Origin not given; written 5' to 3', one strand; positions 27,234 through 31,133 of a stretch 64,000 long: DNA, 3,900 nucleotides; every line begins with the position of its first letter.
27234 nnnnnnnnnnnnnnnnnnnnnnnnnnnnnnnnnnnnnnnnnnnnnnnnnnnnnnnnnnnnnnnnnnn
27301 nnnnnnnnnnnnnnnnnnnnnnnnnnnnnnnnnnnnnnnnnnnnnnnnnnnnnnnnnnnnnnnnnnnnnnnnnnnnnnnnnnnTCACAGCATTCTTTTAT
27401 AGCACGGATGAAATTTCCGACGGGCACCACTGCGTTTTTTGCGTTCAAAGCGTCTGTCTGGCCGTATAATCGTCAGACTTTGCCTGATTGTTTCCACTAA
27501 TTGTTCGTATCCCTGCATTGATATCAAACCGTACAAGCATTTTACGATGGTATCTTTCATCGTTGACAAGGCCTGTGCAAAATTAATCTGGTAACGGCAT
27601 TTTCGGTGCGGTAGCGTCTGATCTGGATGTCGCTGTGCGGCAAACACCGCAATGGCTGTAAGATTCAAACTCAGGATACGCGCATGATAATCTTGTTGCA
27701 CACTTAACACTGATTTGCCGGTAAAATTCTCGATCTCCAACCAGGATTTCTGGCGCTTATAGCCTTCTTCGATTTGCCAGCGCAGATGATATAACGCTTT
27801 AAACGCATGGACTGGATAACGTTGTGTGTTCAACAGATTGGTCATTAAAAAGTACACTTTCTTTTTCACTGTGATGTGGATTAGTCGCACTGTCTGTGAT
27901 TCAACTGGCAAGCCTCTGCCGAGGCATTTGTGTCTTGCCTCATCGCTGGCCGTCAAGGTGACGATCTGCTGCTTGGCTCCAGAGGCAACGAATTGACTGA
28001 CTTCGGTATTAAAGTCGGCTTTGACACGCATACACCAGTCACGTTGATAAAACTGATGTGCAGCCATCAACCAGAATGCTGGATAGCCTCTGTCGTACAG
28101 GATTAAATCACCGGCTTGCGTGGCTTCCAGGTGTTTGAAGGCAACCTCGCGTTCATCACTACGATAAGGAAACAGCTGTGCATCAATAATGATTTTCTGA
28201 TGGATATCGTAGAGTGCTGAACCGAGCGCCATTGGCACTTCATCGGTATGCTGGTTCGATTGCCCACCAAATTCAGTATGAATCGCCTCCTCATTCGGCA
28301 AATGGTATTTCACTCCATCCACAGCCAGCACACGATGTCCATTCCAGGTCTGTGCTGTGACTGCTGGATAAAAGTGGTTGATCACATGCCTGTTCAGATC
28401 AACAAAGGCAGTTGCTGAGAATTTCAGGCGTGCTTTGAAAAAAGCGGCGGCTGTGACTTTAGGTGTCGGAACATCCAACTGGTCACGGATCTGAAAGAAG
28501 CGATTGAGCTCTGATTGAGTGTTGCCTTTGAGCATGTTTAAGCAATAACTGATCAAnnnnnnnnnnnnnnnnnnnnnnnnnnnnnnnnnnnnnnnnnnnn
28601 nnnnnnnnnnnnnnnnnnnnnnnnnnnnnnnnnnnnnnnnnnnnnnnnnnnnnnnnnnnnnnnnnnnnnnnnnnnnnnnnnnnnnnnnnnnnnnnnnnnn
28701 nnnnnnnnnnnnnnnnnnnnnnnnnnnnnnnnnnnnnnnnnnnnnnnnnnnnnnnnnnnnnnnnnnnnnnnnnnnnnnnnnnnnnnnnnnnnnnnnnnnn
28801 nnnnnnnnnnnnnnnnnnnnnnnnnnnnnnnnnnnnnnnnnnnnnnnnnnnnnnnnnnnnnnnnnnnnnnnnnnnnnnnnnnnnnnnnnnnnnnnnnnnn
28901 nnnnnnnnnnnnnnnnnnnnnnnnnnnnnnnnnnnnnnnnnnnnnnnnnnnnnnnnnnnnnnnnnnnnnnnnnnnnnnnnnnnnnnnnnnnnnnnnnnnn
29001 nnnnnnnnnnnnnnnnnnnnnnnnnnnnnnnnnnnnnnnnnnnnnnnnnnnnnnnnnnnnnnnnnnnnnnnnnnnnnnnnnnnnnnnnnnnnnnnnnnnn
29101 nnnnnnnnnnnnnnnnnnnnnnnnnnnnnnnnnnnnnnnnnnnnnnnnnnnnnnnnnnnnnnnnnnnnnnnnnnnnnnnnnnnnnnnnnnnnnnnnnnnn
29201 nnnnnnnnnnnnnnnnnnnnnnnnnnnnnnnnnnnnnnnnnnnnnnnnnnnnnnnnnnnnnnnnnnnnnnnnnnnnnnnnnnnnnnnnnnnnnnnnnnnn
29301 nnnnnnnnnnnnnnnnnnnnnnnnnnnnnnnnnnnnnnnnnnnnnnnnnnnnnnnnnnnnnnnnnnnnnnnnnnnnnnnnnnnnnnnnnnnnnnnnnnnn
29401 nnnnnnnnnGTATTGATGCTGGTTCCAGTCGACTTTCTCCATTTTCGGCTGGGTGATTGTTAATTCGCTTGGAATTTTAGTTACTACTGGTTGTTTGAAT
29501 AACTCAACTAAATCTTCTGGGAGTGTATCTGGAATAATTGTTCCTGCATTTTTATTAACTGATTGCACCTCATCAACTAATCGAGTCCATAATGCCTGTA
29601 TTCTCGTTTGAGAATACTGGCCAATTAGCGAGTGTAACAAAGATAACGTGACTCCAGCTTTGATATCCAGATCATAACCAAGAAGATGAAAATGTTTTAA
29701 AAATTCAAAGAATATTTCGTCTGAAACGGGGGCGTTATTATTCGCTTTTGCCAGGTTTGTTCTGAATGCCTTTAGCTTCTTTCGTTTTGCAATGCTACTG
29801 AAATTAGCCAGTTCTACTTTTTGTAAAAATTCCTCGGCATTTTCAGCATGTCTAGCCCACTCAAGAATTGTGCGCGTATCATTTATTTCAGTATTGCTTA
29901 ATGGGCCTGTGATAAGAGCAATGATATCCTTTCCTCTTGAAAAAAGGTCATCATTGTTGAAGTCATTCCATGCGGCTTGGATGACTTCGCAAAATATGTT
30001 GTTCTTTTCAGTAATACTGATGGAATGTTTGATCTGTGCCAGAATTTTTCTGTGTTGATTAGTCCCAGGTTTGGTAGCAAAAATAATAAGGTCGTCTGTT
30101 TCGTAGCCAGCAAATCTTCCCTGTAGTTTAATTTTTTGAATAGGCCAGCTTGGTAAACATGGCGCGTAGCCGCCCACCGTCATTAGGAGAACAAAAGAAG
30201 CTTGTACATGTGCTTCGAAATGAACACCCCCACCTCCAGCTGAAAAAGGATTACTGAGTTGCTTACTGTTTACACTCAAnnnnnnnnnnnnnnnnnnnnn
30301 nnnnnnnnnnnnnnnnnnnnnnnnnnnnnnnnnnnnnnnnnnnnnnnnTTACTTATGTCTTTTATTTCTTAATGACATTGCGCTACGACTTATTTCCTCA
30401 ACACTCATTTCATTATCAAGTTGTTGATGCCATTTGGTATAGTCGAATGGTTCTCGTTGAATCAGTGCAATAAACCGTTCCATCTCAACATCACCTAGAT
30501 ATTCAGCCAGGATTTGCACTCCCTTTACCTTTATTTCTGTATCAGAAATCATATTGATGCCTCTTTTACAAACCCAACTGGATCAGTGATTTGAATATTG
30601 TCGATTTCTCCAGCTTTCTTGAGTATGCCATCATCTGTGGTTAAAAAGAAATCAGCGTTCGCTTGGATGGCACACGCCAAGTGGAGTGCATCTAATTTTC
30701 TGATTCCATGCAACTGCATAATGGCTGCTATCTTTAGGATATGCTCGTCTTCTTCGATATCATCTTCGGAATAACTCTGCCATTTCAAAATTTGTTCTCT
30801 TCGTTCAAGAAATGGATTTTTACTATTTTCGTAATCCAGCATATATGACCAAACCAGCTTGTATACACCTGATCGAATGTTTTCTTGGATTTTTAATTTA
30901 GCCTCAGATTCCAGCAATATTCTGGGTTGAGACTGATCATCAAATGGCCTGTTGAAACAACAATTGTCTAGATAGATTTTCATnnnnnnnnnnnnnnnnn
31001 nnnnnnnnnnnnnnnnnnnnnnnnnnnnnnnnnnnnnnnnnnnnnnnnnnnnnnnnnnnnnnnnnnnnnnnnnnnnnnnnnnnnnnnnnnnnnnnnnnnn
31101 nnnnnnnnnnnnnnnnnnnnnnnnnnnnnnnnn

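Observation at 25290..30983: Clean IS4 insertion (11-bp TSD) bisects a ~1187-aa uncharacterised protein encoded downstream of a PIN-domain gene pair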

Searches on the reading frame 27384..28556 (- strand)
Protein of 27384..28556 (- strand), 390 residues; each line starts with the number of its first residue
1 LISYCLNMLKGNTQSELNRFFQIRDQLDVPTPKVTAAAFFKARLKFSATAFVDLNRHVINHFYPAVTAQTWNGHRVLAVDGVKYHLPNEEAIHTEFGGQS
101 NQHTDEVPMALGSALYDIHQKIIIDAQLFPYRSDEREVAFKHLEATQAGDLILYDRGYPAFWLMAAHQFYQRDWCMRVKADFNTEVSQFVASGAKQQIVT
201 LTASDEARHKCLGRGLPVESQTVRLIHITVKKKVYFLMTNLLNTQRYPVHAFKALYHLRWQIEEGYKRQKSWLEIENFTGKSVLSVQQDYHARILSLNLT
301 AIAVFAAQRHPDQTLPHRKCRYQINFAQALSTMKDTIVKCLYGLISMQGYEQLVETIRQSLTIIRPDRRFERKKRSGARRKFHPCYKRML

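Call 7: search_protein_families(library=pfam, proteins=[window:27384-28556:-], max_evalue=0.1)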
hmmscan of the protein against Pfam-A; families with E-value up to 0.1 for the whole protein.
window:27384-28556:- (390 aa): 1 family
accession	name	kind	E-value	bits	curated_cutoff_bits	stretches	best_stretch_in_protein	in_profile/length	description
PF01609.27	DDE_Tnp_1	-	3.5e-16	60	23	1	72-299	2-200/200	Transposase DDE domain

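Call 9: search_protein_families(library=ncbifam, proteins=[window:27384-28556:-], max_evalue=0.1)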
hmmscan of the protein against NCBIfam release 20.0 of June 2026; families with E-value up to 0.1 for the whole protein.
window:27384-28556:- (390 aa): 5 families
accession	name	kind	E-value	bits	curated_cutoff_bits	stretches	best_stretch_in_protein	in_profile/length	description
NF033592.1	transpos_IS4_1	equivalog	2.6e-48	164.9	115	1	22-302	48-330/332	IS4 family transposase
NF033591.1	transpos_IS4_2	equivalog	9.4e-08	31.5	152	1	149-272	119-247/340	IS4 family transposase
NF049999.1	transpos_IS701_3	equivalog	3.3e-06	26.3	170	1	207-314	267-371/412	IS701 family transposase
NF049921.1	transpos_IS701_2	equivalog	6.1e-05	22.6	250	1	150-282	146-269/318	IS701 family transposase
NF033540.2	transpos_IS701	equivalog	0.0026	17.1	150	1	231-286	293-345/363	IS701 family transposase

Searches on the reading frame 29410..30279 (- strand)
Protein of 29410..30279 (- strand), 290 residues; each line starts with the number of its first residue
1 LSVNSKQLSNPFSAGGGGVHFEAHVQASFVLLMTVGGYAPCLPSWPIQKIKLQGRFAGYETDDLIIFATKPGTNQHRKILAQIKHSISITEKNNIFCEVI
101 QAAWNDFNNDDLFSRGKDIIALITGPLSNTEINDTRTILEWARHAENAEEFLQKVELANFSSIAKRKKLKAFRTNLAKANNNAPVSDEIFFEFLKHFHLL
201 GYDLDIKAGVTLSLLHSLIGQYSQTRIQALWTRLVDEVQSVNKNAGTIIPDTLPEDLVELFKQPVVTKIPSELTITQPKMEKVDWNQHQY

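Call 43: predict_structure(alignment_id=A3)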
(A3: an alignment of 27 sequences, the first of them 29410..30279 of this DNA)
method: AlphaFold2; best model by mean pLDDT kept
length: 290 residues; sequences in the alignment: 27
mean_pLDDT: 75.4   pTM: 0.74
mean pLDDT of the five models: 75.4, 75.4, 71.3, 71.2, 70.0
residues with pLDDT >= 90: 83; 70-90: 111; 50-70: 49; < 50: 47
segments of 3 or more residues with pLDDT < 50: 1-17, 54-59, 206-214, 264-268, 288-290
pLDDT, mean of each block of 10 residues (from residue 1): 36 49 82 82 88 55 84 91 86 91 91 89 77 84 91 76 86 95 94 93 55 50 61 84 82 79 52 52 52
secondary structure, 60 per line:
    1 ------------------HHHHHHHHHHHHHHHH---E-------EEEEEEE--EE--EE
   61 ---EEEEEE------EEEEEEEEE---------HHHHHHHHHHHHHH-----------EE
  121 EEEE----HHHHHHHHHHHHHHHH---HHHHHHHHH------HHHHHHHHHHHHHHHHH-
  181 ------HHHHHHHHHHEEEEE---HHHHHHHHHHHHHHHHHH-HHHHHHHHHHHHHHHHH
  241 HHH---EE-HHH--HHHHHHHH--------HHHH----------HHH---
elements in order: H19-34 E46-52 E64-69 E76-84 H94-107 E119-124 H129-144 H148-156 H163-179 H187-196 E197-201 H205-222 H224-243 H255-262 H271-274

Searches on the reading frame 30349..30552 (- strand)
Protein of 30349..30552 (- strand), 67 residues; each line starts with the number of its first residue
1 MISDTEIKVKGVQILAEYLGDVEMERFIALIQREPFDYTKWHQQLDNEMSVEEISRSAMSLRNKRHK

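Call 7: search_protein_families(library=pfam, proteins=[window:30349-30552:-], max_evalue=0.1)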
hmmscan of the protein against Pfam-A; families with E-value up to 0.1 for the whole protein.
window:30349-30552:- (67 aa): 0 families

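Call 8: search_protein_families(library=padloc, proteins=[window:30349-30552:-], max_evalue=0.1)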
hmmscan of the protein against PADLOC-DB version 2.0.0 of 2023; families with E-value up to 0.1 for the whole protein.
window:30349-30552:- (67 aa): 0 families

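Call 9: search_protein_families(library=ncbifam, proteins=[window:30349-30552:-], max_evalue=0.1)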
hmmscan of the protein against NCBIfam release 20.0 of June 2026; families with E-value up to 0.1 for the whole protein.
window:30349-30552:- (67 aa): 0 families

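Call 67: find_homologous_proteins(query=window:30349-30552:-, max_evalue=0.001)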
Query window:30349-30552:- (67 aa): 1475 proteins with E <= 0.001 among 1475 candidates; the best 120 are listed.
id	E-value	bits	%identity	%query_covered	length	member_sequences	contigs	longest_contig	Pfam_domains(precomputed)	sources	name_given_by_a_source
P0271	4.1e-36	138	100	100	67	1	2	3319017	-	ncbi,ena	-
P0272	2.3e-34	133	96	100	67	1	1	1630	-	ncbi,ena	-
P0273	3.2e-33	129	95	97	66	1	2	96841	-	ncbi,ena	ncbi:MAG: hypothetical protein V3U88_04985 [Methylococcales bacterium]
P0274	4.5e-33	129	94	97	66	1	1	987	-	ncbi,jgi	jgi:hypothetical protein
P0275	2.4e-32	127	94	97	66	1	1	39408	-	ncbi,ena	-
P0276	3.4e-32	126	92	97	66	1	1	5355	-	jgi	jgi:hypothetical protein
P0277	5.9e-31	122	89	99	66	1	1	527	-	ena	-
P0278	7.0e-31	122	91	97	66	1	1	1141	-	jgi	-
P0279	5.0e-29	116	86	97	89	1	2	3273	-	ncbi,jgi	jgi:hypothetical protein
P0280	1.1e-28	115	83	97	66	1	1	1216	-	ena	-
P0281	1.2e-28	115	86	96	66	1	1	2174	-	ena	-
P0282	2.4e-28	114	84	96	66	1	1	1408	-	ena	-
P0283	3.3e-28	114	84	96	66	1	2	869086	-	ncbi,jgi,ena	ncbi:MAG: hypothetical protein V3U75_04010 [Methylococcaceae bacterium]|jgi:hypothetical protein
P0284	4.2e-28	113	86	96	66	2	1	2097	-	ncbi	-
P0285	4.5e-28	113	84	96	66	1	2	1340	-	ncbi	-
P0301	1.8e-27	111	83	96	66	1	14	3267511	-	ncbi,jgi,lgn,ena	jgi:hypothetical protein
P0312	3.0e-27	111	80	96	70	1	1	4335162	-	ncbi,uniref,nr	ncbi:hypothetical protein [Methylomarinum vadi]|uniref:hypothetical protein n=1 Tax=Methylomarinum v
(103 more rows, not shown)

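Call 68: find_encoding_contigs(protein=P0273, flank=6000, max_places=3)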
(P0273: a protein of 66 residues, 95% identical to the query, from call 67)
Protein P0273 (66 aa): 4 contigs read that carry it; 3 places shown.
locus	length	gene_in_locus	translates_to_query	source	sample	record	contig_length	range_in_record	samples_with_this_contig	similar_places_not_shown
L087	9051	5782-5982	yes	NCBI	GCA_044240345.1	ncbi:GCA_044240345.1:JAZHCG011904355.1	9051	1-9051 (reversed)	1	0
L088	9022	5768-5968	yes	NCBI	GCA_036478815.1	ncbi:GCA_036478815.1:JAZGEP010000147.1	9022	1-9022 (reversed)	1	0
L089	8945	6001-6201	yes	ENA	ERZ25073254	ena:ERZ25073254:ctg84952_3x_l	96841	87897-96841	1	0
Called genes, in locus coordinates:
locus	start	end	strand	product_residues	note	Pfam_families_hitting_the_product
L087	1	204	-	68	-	?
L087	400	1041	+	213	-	PF09938:DUF2170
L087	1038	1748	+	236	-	PF04012:PspA_IM30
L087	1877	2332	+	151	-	-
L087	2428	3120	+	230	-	-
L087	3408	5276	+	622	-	-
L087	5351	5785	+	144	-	PF01850:PIN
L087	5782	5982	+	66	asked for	-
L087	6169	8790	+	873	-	PF02463:SMC_N (weak), PF13175:AAA_15 (faint), PF13166:AAA_13 (faint), PF13304:AAA_21 (faint), PF13476:AAA_23, PF02463:SMC_N (weak)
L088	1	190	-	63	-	PF05940:NnrS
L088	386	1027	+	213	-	PF09938:DUF2170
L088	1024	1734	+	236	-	PF04012:PspA_IM30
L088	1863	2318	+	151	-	-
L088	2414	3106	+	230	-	-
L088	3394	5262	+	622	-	-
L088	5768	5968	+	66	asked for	-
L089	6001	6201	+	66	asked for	-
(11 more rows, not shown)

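Call 69: find_encoding_contigs(protein=P0312, flank=6000, max_places=3)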
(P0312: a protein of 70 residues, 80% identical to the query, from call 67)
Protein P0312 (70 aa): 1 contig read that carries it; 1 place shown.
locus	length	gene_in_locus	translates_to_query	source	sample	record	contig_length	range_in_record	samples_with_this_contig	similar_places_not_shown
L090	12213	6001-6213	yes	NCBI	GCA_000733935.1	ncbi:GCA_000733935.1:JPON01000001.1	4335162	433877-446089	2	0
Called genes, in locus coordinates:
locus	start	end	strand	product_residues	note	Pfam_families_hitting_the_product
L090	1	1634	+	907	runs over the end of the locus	PF02861:Clp_N (weak), PF13191:AAA_16, PF23569:NBD_SMAX1 (weak), PF00004:AAA, PF17871:AAA_lid_9, PF07724:AAA_2, PF07728:AAA_5, PF10431:ClpB_D2-small, +4 more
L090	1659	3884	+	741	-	PF05954:Phage_GPD, PF04717:Phage_base_V, PF22178:Gp5_trimer_C, PF06715:Gp5_C (faint), PF22178:Gp5_trimer_C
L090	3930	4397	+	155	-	PF20093:DUF6484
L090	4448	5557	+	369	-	PF09937:DUF2169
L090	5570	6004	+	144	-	-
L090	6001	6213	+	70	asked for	-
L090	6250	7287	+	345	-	-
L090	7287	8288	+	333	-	PF13665:Tox-PAAR-like, PF15635:Tox-GHH2 (weak)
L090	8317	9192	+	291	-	-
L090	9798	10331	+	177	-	-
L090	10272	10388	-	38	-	-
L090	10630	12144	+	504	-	PF05591:T6SS_VipA, PF05943:VipB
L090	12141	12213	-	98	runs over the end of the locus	-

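Call 70: find_encoding_contigs(protein=P0301, flank=6000, max_places=4)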
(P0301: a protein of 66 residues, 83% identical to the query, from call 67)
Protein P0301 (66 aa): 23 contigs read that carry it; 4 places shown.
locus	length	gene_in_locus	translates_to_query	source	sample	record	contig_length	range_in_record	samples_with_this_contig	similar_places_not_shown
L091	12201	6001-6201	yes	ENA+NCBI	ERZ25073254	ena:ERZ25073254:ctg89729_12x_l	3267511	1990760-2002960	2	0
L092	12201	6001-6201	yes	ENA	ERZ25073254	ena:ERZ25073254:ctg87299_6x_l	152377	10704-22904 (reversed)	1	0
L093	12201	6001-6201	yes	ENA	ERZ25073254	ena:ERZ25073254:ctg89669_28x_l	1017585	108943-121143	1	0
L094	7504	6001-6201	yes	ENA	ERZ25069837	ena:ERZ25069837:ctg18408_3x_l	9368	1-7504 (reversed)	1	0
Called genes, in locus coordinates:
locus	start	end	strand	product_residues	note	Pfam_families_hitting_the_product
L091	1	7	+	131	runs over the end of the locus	PF01850:PIN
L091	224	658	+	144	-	PF01850:PIN (weak)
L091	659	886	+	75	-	-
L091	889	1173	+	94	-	-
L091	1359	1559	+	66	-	-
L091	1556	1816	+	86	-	PF24732:ParE_like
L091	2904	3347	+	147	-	-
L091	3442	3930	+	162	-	PF24838:8xMP (weak)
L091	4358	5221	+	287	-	PF07087:DUF1353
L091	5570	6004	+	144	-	-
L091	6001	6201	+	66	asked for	-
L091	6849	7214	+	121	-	PF06296:RelE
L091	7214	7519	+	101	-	PF15731:MqsA_antitoxin (weak), PF01381:HTH_3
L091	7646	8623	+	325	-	PF00348:polyprenyl_synt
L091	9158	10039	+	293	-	PF02311:AraC_binding (weak), PF12833:HTH_18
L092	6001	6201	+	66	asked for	-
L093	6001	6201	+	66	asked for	-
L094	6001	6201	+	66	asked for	-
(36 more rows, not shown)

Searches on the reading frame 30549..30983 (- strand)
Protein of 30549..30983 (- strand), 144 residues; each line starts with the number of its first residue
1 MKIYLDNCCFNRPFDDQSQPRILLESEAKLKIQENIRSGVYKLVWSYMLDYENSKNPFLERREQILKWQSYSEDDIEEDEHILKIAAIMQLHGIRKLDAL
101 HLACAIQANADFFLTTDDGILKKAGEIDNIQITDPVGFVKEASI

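Call 7: search_protein_families(library=pfam, proteins=[window:30549-30983:-], max_evalue=0.1)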
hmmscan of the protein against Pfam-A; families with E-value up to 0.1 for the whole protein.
window:30549-30983:- (144 aa): 1 family
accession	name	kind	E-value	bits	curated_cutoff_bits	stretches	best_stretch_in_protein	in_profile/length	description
PF01850.27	PIN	-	8.4e-08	33.3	23.6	1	3-124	1-118/120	PIN domain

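Call 8: search_protein_families(library=padloc, proteins=[window:30549-30983:-], max_evalue=0.1)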
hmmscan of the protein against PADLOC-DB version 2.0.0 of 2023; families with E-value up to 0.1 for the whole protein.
window:30549-30983:- (144 aa): 0 families

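Call 9: search_protein_families(library=ncbifam, proteins=[window:30549-30983:-], max_evalue=0.1)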
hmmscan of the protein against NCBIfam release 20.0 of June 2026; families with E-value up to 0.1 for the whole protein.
window:30549-30983:- (144 aa): 0 families

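Call 62: find_encoding_contigs(protein=window:30549-30983:-, flank=10000, max_places=5)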
Protein window:30549-30983:- (144 aa): 2 contigs read that carry it; 2 places shown.
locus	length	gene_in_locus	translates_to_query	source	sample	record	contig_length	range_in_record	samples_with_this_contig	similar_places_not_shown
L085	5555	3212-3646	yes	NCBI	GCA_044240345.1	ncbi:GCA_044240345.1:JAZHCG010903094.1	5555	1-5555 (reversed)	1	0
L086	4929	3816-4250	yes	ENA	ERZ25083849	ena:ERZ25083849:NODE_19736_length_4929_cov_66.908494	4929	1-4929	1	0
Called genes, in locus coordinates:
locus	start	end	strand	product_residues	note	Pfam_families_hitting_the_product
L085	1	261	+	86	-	?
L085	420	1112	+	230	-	-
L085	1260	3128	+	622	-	-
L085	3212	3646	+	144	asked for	PF01850:PIN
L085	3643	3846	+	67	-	-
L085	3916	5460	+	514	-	-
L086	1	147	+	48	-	?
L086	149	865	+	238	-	PF04012:PspA_IM30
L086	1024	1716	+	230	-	-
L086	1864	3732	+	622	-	-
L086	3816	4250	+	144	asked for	PF01850:PIN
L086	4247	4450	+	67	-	-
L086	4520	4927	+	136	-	?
